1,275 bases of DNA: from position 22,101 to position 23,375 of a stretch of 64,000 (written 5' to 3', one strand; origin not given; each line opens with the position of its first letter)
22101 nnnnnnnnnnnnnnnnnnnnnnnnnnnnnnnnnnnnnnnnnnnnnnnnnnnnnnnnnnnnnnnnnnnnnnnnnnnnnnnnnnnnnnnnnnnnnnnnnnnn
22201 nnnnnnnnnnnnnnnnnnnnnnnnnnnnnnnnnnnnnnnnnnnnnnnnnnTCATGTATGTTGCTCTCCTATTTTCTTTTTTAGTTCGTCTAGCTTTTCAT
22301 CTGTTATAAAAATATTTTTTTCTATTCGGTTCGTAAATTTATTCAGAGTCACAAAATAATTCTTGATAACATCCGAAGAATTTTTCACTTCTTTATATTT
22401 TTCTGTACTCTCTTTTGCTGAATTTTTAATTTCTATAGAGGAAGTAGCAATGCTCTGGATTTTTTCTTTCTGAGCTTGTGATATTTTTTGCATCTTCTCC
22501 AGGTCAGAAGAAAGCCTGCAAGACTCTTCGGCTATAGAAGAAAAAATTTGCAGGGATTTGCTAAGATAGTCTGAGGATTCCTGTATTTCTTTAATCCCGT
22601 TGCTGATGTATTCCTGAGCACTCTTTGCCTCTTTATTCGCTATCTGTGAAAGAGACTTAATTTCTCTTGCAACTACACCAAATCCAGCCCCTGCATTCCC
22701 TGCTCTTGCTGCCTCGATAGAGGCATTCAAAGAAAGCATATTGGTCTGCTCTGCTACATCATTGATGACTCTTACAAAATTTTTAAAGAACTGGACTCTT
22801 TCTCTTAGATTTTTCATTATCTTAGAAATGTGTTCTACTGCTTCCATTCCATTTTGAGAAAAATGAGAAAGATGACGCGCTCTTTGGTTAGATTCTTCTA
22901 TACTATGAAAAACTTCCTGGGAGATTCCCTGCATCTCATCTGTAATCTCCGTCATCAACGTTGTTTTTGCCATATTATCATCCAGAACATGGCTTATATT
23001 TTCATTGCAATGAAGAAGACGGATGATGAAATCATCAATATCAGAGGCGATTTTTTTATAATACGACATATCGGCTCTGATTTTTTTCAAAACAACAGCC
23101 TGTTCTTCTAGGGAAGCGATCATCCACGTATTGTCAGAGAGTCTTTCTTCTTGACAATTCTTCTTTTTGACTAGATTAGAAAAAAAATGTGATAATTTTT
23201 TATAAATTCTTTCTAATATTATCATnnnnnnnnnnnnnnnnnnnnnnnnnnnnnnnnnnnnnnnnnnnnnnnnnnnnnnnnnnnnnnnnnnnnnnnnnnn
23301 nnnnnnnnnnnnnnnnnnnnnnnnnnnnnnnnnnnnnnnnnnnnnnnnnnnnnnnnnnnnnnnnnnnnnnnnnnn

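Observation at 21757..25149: Translationally coupled TPR / 97-aa / soluble MCP-signalling-domain / GAF operon with no CheA or CheW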

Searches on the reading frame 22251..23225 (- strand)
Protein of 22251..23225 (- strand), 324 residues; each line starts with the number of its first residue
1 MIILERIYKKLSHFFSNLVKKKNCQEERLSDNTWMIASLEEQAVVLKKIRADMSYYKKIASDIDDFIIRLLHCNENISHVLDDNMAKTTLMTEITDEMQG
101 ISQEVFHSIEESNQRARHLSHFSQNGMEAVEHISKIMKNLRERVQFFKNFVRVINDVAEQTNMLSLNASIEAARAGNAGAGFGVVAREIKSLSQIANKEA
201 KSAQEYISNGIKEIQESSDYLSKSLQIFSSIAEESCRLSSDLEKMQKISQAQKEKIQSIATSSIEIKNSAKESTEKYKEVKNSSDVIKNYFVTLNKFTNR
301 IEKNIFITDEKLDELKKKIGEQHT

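Call 4: search_protein_families(library=pfam, proteins=[window:22251-23225:-], max_evalue=0.1)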
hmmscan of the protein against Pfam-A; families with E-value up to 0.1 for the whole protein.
window:22251-23225:- (324 aa): 4 families
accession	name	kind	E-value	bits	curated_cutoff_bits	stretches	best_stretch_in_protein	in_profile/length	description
PF00015.26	MCPsignal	-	5.8e-27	95.1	34.6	1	117-284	5-165/172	Methyl-accepting chemotaxis protein (MCP) signalling domain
PF15844.10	TMCCDC2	-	0.00038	21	27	1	2-53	78-129/171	Transmembrane and coiled-coil domain-containing protein 2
PF08824.15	Serine_rich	-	0.073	13.5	26.9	0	185-262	17-92/157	Serine rich protein interaction domain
PF05335.18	DUF745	-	0.084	13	33.3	0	96-204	72-177/183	Protein of unknown function (DUF745)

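Call 5: find_encoding_contigs(protein=window:22254-23225:-, flank=10000, max_places=6)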
Protein window:22254-23225:- (324 aa): 11 contigs read that carry it; 5 places shown.
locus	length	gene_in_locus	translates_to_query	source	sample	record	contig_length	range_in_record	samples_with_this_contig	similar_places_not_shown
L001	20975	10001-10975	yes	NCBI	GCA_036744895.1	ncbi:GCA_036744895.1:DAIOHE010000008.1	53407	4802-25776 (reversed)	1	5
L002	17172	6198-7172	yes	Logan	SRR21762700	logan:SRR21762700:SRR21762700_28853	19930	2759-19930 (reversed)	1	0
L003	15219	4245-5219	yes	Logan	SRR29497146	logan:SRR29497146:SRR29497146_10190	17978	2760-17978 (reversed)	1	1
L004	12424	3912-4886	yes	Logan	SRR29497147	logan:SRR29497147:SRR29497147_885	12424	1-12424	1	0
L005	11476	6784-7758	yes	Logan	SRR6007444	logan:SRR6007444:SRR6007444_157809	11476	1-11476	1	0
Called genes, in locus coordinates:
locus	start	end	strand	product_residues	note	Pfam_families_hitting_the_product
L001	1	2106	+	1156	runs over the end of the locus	PF01590:GAF, PF13185:GAF_2, PF00989:PAS, PF08448:PAS_4, PF13426:PAS_9, PF00989:PAS, PF08448:PAS_4, PF13426:PAS_9, +6 more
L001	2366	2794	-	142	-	PF04304:DUF454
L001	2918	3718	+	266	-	PF19576:Acyltransf_2, PF01553:Acyltransferase (weak)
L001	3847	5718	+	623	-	PF13522:GATase_6, PF13537:GATase_7, PF00733:Asn_synthase, PF06508:QueC (faint)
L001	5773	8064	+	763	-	PF03349:Toluene_X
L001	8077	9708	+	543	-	PF00515:TPR_1 (faint), PF07719:TPR_2 (faint), PF13424:TPR_12 (faint), PF13428:TPR_14 (faint)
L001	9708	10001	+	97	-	-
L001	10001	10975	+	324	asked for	PF00015:MCPsignal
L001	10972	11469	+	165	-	PF13185:GAF_2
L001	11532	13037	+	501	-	-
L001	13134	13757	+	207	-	PF00072:Response_reg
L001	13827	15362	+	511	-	PF13385:Laminin_G_3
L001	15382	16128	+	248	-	PF13385:Laminin_G_3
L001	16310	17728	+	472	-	PF13375:RnfC_N, PF01512:Complex1_51K, PF13187:Fer4_9 (weak), PF13534:Fer4_17 (weak)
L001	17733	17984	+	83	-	-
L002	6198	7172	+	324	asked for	PF00015:MCPsignal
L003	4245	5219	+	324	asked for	PF00015:MCPsignal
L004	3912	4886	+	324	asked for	PF00015:MCPsignal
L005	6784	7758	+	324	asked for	PF00015:MCPsignal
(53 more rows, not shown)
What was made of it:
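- Checked: The five Rnf genes and the DUF454 gene are covered by precomputed Pfam hits (call 5).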

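Call 7: find_homologous_proteins(query=window:22254-23225:-, max_evalue=0.00001)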
Query window:22254-23225:- (324 aa): 5370 proteins with E <= 0.00001 among 8000 candidates; the best 120 are listed.
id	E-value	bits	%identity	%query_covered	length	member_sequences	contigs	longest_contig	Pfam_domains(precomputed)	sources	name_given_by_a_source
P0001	5.9e-197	671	100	100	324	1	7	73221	PF00015.27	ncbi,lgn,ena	-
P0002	1.0e-15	77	26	80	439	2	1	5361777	PF00015.27,PF13682.12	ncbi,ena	-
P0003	2.9e-15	75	29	64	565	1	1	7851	PF00015.27,PF12729.14,PF18947.6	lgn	-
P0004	3.8e-15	75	26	75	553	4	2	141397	PF00015.27,PF28175.1,PF04108.18,PF17107.12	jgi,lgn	-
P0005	4.2e-15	75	27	68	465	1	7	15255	PF00015.27,PF26039.2,PF13682.12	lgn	-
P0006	4.3e-15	75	32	57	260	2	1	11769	PF00015.27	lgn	-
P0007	4.5e-15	74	30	58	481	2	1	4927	PF00015.27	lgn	-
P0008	6.6e-15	74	26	75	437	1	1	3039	PF00015.27,PF26039.2,PF04108.18,PF17107.12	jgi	-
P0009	7.4e-15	74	29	68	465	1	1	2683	PF00015.27,PF13682.12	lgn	-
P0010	8.3e-15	74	46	28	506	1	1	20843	PF00015.27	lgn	-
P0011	9.9e-15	73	30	81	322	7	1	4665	PF06009.20,PF00015.27,PF27335.1,PF07889.18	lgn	-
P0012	2.5e-14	72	32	70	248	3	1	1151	PF00015.27,PF06103.17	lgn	-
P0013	2.7e-14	72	38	54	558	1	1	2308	PF00015.27,PF17201.11,PF07889.18,PF17202.11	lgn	-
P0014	2.8e-14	72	42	29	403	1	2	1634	PF00015.27,PF13682.12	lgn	-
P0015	2.8e-14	72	36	56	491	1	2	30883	PF00015.27,PF01814.29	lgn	-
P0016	3.7e-14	71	32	68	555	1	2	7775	PF00015.27,PF17201.11,PF06103.17,PF07889.18,PF17202.11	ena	-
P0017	4.0e-14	71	30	62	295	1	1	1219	PF00015.27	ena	-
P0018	7.4e-14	70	28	68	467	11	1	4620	PF00015.27,PF10241.15,PF13682.12,PF04108.18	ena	-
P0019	7.6e-14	70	41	28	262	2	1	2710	PF00015.27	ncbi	-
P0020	8.2e-14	70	31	47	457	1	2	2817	PF00015.27,PF00672.31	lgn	-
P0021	8.3e-14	70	30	68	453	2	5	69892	PF00015.27,PF13682.12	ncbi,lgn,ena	-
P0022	8.8e-14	70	33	48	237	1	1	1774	PF00015.27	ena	-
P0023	9.3e-14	70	35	56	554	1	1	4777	PF00015.27,PF00672.31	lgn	-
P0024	9.9e-14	70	33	59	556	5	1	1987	PF00015.27,PF17201.11,PF25762.2,PF07889.18,PF17202.11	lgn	-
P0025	1.0e-13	70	30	68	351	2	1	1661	PF00015.27,PF13682.12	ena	-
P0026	1.2e-13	70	30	68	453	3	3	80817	PF00015.27,PF13682.12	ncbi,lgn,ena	-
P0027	1.2e-13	70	41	33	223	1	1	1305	PF00015.27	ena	-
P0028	1.5e-13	69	37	41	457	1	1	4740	PF00015.27,PF13682.12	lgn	-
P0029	1.7e-13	69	-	-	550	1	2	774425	PF00015.27,PF10046.15,PF06103.17,PF11563.15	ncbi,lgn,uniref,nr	ncbi:Protoglobin [Halorubrum aquaticum]|uniref:Protoglobin n=1 Tax=Halorubrum aquaticum TaxID=387340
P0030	1.7e-13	69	27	78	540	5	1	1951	PF00015.27,PF00672.31,PF06103.17,PF12729.14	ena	-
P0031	1.7e-13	69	40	37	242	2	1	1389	PF00015.27,PF07889.18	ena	-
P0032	1.7e-13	69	41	36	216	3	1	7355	PF00015.27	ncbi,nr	ncbi:MAG: methyl-accepting chemotaxis protein, partial [Lachnospiraceae bacterium]|nr:methyl-accepti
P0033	1.9e-13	69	32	52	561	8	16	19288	PF00015.27,PF00672.31,PF12729.14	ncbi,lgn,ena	-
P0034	1.9e-13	69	29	78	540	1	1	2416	PF00015.27,PF00672.31,PF12729.14,PF04108.18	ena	-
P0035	1.9e-13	69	30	60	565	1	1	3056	PF00015.27,PF12729.14,PF18947.6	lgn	-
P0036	2.0e-13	69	35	58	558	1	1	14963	PF00015.27,PF17202.11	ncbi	-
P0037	2.2e-13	69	-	-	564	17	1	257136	PF00015.27,PF10046.15,PF06103.17,PF24161.2,PF11563.15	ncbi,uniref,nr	ncbi:globin-coupled sensor protein [Halorubrum sp. SD690R]|uniref:globin-coupled sensor protein n=1 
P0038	2.2e-13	69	37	49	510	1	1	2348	PF00015.27,PF11563.15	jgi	-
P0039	2.3e-13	69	29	68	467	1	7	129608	PF00015.27,PF08614.17,PF10241.15,PF13682.12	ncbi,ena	-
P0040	2.5e-13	69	37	43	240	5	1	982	PF00015.27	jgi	-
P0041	2.5e-13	69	31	47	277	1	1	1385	PF00015.27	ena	-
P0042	2.5e-13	69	37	49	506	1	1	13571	PF00015.27,PF06103.17,PF11563.15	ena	-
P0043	2.7e-13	69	32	64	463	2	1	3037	PF00015.27,PF13682.12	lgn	-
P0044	2.7e-13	69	38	41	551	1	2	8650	PF00015.27,PF17202.11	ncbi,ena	-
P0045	2.8e-13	69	26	81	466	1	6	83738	PF00015.27,PF13682.12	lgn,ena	-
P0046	2.8e-13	69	31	63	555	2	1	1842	PF00015.27,PF17202.11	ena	-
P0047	3.2e-13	68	40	37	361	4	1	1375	PF00015.27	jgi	-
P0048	3.2e-13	68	28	78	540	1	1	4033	PF00015.27,PF00672.31,PF12729.14,PF04108.18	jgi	-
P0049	3.4e-13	68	32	53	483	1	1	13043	PF00015.27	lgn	-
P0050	3.8e-13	68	31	54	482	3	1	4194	PF00015.27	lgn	-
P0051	3.8e-13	68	30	56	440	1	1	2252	PF00015.27,PF00672.31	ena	-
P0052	3.9e-13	68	41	35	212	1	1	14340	PF00015.27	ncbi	-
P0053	3.9e-13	68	33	49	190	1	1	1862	PF00015.27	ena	-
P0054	3.9e-13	68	32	57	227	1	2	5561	PF00015.27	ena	-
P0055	4.4e-13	68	28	78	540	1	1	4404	PF00015.27,PF00672.31,PF12729.14,PF04108.18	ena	-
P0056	4.4e-13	68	44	32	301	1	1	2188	PF00015.27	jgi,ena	-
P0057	5.0e-13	68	35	53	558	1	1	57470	PF00015.27,PF17202.11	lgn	-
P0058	5.8e-13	68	34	56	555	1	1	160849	PF00015.27,PF00672.31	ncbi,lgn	-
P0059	5.8e-13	68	-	-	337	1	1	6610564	PF00015.27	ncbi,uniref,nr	ncbi:hypothetical protein DENIS_2845 [Desulfonema ishimotonii]|uniref:Methyl-accepting transducer do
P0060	5.8e-13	68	29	64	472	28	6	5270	PF00015.27,PF13682.12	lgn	-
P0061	5.8e-13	68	25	59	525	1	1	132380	PF00015.27,PF08269.18,PF17200.11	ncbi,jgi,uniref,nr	ncbi:methyl-accepting chemotaxis protein [Melaminivora sp.]|uniref:methyl-accepting chemotaxis prote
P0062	6.3e-13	67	34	52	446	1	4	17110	PF00015.27,PF13682.12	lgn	-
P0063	6.4e-13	67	32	46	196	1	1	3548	PF00015.27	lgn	-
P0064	7.1e-13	67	28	68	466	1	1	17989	PF00015.27,PF11887.14,PF13682.12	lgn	-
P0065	7.3e-13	67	38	45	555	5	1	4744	PF00015.27,PF17202.11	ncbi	-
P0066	7.4e-13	67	30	68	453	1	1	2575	PF00015.27,PF13682.12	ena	-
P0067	7.9e-13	67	28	73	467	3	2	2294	PF00015.27,PF13682.12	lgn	-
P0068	7.9e-13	67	30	63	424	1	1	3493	PF00015.27,PF06103.17,PF13682.12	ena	-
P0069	8.4e-13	67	42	31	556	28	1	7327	PF00015.27,PF17202.11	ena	-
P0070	9.6e-13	67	30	55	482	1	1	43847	PF00015.27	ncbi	-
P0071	9.8e-13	67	34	40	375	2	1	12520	PF00015.27,PF00672.31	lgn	-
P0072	1.1e-12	67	31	57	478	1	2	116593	PF00015.27,PF13682.12,PF28175.1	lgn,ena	-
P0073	1.3e-12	66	30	42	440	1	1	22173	PF00015.27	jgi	jgi:PAS domain-containing protein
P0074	1.3e-12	66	27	67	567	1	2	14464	PF00015.27,PF12729.14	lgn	-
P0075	1.3e-12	66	29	68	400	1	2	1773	PF00015.27,PF10241.15,PF13682.12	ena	-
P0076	1.4e-12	66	29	68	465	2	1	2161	PF00015.27,PF13682.12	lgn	-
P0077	1.4e-12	66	39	41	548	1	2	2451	PF00015.27,PF17201.11,PF07889.18,PF17202.11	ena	-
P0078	1.5e-12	66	-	-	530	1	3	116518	PF00015.27,PF00672.31,PF02743.25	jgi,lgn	-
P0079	1.6e-12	66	34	53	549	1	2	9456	PF00015.27,PF07889.18,PF17202.11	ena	-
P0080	1.6e-12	66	27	81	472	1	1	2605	PF00015.27,PF13682.12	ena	-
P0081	1.7e-12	66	27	78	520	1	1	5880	PF17152.11,PF00015.27,PF00672.31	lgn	-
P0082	1.7e-12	66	38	36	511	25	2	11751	PF00015.27,PF02743.25,PF22673.3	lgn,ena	-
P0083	1.7e-12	66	33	69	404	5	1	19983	PF00015.27,PF13682.12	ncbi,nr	ncbi:MAG: CZB domain-containing protein [Caryophanon sp.]|nr:CZB domain-containing protein [Caryopha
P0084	1.8e-12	66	38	43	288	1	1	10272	PF00015.27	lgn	-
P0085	1.9e-12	66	28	82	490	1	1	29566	PF00015.27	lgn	-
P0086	1.9e-12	66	26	64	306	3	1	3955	PF00015.27,PF00672.31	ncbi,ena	-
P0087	1.9e-12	66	30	61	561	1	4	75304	PF00015.27,PF00672.31,PF12729.14,PF18947.6,PF02203.22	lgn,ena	-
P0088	2.0e-12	66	35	57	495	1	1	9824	PF00015.27,PF06103.17,PF04108.18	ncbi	-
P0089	2.0e-12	66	36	46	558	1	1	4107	PF00015.27,PF07889.18,PF17202.11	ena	-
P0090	2.0e-12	66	37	49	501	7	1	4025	PF00015.27,PF00672.31,PF12729.14,PF20155.5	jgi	-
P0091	2.0e-12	66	36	47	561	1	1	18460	PF00015.27,PF00672.31,PF12729.14,PF18947.6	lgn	-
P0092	2.1e-12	66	43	31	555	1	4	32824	PF00015.27,PF17202.11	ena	-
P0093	2.1e-12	66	37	43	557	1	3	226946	PF00015.27,PF07889.18,PF17202.11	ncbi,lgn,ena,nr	ncbi:MAG: cache domain-containing protein [Lachnospiraceae bacterium]|nr:cache domain-containing pro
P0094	2.3e-12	66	33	63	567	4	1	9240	PF00015.27,PF17202.11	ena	-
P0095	2.3e-12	66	30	68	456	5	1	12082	PF00015.27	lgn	-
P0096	2.4e-12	66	29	68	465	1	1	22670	PF00015.27,PF13682.12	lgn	-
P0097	2.4e-12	66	27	57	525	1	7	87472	PF00015.27,PF12729.14,PF02203.22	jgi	-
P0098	2.4e-12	65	39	40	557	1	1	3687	PF00015.27,PF07889.18,PF17202.11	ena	-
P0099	2.5e-12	65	34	52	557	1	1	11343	PF00015.27,PF17202.11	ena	-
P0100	2.5e-12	65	35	47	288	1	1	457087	PF00015.27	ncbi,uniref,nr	ncbi:methyl-accepting chemotaxis protein [Metabacillus litoralis]|uniref:methyl-accepting chemotaxis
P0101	2.5e-12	65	32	45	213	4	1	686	PF00015.27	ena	-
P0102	2.6e-12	65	39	36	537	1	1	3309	PF00015.27,PF06103.17,PF04108.18,PF11563.15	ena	-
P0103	2.7e-12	65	28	54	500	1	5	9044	PF00015.27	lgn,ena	-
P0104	2.7e-12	65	32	58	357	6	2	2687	PF00015.27,PF00672.31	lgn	-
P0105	3.0e-12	65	32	43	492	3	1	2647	PF00015.27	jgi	jgi:methyl-accepting chemotaxis protein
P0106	3.1e-12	65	30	62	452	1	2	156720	PF00015.27,PF06103.17,PF17202.11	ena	-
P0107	3.1e-12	65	29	75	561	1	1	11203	PF00015.27,PF00672.31,PF12729.14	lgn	-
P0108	3.2e-12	65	33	49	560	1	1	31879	PF00015.27,PF00672.31,PF12729.14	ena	-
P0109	3.3e-12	65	-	-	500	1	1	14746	PF00015.27,PF12729.14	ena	-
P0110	3.3e-12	65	44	29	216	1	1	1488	PF00015.27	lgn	-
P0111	3.4e-12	65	34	53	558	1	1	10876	PF00015.27,PF17202.11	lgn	-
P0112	3.6e-12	65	33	57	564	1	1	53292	PF00015.27,PF00672.31,PF10157.15,PF12729.14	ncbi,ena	-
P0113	3.6e-12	65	31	46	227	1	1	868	PF00015.27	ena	-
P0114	3.6e-12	65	39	33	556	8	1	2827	PF00015.27,PF07889.18,PF17202.11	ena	-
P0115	3.7e-12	65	31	58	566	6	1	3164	PF00015.27,PF00672.31,PF12729.14,PF18947.6,PF06419.18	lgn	-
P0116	3.7e-12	65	33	57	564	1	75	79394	PF00015.27,PF00672.31,PF10157.15,PF12729.14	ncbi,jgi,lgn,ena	-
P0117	3.8e-12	65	33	41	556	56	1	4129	PF00015.27,PF00672.31,PF12729.14,PF02203.22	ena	-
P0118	3.9e-12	65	28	70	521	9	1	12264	PF00015.27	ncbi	ncbi:MAG: methyl-accepting chemotaxis protein [Pseudomonadota bacterium]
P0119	4.0e-12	65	29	60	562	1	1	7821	PF00015.27,PF00672.31,PF12729.14,PF18947.6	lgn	-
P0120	4.0e-12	65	43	33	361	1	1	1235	PF00015.27,PF13426.14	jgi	jgi:methyl-accepting chemotaxis protein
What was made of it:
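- Tried and rejected: Word-index search of the MCP: it missed the ortholog (call 7).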

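Call 8: search_protein_families(library=ncbifam, proteins=[window:22251-23225:-], max_evalue=0.01)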
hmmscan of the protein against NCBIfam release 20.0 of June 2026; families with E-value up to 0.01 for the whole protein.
window:22251-23225:- (324 aa): 9 families
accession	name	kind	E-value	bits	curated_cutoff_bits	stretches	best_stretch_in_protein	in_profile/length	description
NF041847.1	transduc_aer2_vibrio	equivalog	3.6e-20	71.8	1200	1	75-295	526-746/804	aerotaxis transducer Aer2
NF047851.1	MCPCitTducer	equivalog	6.2e-18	65.2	900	1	112-263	325-473/553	methyl-accepting chemotaxis citrate transducer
NF058645.1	MCPCtpMPsAe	equivalog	1.5e-17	63.6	900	1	114-288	351-522/558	methyl-accepting chemotaxis protein CtpM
NF007309.0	PRK09793.1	equivalog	1.6e-17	63.7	903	1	57-271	267-481/533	methyl-accepting chemotaxis protein IV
NF011615.0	PRK15041.1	equivalog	9e-17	60.9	947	1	95-266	306-480/554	methyl-accepting chemotaxis protein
NF011622.0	PRK15048.1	equivalog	1.2e-16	61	900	1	111-269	323-481/553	methyl-accepting chemotaxis protein II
NF050802.1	AspChtxCcaA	equivalog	3.1e-16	58.9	1300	1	90-208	512-630/700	aspartate chemotaxis receptor CcaA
NF041034.1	Rad50_Sulf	equivalog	0.00031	18.7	1000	0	6-323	348-614/872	DNA double-strand break repair ATPase Rad50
TIGR02169.1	SMC_prok_A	equivalog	0.0051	14.5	729.4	1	66-321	694-943/1165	chromosome segregation protein SMC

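Call 10: list_cluster_members(proteins=[window:22254-23225:-, window:23521-25149:-, window:23228-23518:-, window:21760-22254:-, window:20192-21694:-, window:25165-27453:-, window:27511-29379:-, window:7546-9300:-, window:15501-16916:-])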
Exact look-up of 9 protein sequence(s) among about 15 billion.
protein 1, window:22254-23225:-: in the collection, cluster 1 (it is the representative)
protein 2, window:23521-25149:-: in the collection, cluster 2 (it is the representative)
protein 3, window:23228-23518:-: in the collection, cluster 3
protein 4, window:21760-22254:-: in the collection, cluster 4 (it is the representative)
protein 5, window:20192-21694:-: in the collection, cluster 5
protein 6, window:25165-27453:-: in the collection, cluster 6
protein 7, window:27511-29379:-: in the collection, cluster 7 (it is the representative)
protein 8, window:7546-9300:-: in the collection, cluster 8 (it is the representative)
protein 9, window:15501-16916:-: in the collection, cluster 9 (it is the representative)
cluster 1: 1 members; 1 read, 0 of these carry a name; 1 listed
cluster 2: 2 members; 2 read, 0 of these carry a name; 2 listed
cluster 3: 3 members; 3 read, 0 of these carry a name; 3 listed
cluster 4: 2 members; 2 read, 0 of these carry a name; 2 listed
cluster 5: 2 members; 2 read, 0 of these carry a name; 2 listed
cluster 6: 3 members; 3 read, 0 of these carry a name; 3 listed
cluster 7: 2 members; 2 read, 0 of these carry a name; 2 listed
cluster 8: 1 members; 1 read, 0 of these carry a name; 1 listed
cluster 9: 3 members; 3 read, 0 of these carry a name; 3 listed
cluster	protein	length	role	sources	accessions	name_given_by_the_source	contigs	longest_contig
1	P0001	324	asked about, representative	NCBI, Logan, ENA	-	-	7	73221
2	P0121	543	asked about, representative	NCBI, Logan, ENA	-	-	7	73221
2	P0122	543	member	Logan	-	-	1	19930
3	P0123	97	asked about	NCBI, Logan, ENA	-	-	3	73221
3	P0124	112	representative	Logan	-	-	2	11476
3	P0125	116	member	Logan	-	-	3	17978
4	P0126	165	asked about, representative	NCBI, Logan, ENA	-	-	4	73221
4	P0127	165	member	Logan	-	-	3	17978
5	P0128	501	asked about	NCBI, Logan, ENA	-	-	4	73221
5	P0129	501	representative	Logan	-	-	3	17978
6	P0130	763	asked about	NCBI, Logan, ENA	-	-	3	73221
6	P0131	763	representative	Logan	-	-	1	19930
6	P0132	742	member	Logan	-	-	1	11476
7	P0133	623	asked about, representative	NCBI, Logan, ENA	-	-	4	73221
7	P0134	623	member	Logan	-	-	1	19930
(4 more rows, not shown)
